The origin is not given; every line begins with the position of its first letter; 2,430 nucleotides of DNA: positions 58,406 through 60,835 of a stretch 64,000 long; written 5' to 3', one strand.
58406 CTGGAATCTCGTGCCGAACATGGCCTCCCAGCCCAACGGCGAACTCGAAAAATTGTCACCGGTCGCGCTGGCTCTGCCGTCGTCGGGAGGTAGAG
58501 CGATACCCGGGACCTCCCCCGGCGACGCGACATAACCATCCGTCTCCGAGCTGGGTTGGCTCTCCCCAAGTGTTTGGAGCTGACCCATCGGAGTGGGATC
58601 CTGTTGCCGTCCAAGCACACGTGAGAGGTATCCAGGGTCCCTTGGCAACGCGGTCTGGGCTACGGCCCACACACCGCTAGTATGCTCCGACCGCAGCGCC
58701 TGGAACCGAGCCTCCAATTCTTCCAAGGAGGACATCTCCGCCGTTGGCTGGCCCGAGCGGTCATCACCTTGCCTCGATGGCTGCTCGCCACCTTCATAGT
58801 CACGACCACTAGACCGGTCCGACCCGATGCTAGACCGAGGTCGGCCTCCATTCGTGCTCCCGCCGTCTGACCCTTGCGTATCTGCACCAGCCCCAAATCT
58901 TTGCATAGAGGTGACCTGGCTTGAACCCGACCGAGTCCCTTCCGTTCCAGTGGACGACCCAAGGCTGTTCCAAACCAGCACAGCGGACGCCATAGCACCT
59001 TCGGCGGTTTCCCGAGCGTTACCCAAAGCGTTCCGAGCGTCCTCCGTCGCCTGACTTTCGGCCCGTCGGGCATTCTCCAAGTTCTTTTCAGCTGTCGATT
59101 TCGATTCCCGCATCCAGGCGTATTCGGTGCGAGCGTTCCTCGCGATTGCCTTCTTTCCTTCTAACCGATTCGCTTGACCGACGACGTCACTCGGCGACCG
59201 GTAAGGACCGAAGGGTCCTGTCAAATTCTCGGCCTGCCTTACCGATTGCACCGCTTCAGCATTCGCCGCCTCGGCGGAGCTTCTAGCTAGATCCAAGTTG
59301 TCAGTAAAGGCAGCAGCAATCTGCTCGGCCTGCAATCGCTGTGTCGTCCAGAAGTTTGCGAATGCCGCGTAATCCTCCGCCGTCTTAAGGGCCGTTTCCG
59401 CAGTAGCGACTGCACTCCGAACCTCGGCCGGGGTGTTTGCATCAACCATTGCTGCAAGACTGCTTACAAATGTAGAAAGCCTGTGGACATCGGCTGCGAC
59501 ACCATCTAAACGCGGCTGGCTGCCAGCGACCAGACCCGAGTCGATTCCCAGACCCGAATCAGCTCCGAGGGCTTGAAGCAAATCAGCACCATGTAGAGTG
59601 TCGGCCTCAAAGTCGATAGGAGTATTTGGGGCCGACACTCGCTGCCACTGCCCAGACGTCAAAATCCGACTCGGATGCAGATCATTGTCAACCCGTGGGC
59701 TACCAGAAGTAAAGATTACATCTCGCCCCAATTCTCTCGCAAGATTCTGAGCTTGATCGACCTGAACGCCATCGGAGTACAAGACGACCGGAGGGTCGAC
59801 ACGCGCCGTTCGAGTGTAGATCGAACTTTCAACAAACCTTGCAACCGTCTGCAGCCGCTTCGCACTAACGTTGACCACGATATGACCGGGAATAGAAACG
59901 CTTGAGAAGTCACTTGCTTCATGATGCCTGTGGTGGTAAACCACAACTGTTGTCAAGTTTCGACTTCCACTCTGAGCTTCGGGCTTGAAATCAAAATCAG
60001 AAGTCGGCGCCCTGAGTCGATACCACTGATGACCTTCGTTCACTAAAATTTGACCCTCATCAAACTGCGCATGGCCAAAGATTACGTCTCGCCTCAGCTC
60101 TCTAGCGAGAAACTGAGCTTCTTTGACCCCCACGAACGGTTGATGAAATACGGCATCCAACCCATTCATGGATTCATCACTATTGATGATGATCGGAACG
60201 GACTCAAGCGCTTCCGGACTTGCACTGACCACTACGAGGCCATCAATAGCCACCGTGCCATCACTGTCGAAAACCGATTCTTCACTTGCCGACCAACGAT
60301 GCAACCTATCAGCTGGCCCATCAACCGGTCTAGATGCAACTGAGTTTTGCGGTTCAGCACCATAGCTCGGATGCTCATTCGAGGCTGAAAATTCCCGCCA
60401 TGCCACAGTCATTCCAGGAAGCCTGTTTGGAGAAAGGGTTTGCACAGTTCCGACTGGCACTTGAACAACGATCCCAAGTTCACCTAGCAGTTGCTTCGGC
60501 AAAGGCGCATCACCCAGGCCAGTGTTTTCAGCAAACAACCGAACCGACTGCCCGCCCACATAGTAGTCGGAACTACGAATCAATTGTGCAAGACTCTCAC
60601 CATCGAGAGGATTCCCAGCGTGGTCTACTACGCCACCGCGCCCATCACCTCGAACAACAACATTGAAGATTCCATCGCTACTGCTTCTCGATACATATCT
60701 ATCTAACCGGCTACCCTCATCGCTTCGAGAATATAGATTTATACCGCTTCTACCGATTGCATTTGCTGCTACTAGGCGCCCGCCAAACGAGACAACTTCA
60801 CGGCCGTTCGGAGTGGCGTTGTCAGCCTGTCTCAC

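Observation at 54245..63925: Giant repetitive modular gene of unassigned family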

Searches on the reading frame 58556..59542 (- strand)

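Call 98: search_protein_families(library=pfam, proteins=[window:58556-59542:-], max_evalue=10)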
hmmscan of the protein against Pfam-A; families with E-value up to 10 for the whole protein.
window:58556-59542:- (329 aa): 2 families
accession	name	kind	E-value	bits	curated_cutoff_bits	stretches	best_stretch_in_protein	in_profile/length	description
PF08841.16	DDR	-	0.034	13.6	24.6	1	29-104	58-125/328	Diol dehydratase reactivase ATPase-like domain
PF11727.13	ISG65-75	-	0.1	12.3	25.1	1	144-191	112-160/281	Invariant surface glycoprotein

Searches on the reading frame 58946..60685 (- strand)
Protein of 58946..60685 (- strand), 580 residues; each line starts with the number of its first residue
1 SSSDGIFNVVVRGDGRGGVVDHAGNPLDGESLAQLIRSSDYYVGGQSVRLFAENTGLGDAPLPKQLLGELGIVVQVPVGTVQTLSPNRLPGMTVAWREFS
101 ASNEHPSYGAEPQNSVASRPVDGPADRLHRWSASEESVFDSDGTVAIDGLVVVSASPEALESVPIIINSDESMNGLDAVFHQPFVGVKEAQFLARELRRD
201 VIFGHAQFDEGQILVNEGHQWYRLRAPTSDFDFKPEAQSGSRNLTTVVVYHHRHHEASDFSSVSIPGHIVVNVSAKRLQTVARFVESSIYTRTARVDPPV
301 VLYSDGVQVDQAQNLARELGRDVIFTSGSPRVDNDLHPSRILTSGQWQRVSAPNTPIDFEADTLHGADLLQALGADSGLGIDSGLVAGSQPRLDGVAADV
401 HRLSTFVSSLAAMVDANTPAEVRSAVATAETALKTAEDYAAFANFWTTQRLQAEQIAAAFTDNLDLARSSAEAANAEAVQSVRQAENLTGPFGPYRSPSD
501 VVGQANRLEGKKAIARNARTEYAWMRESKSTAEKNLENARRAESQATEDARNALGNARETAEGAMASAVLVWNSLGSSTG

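Call 17: find_homologous_proteins(query=window:58946-60685:-)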
Query window:58946-60685:-: 8000 candidates shared short words with the query, none scored E <= 0.001.
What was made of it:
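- Tried and rejected: The first word-index search, using the alpha/beta + pair + helical block, saturated at 8000 candidates and missed even ORF B (call 17).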

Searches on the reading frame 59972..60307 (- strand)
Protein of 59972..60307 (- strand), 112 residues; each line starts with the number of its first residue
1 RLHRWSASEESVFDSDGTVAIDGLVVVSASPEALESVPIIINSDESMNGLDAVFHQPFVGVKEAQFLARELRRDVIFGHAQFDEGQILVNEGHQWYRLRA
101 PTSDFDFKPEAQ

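Call 61: find_related_loci(query=A4, collection=genome_contigs, flank=10000)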
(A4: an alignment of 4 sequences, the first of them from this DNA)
Query A4 (112 aa) in genome_contigs; peptide patterns used: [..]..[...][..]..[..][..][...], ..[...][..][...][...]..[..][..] (x = any residue, [..] = any of these).
237 stretches matched a pattern, but none encodes a relative of the query by tblastn (E <= 1e-3).

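Call 73: find_related_loci(query=A4, collection=metagenome_contigs, flank=10000)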
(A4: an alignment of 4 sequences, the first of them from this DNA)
Query A4 (112 aa) in metagenome_contigs; peptide patterns used: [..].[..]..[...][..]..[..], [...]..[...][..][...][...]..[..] (x = any residue, [..] = any of these).
600 stretches matched a pattern, but none encodes a relative of the query by tblastn (E <= 1e-3).
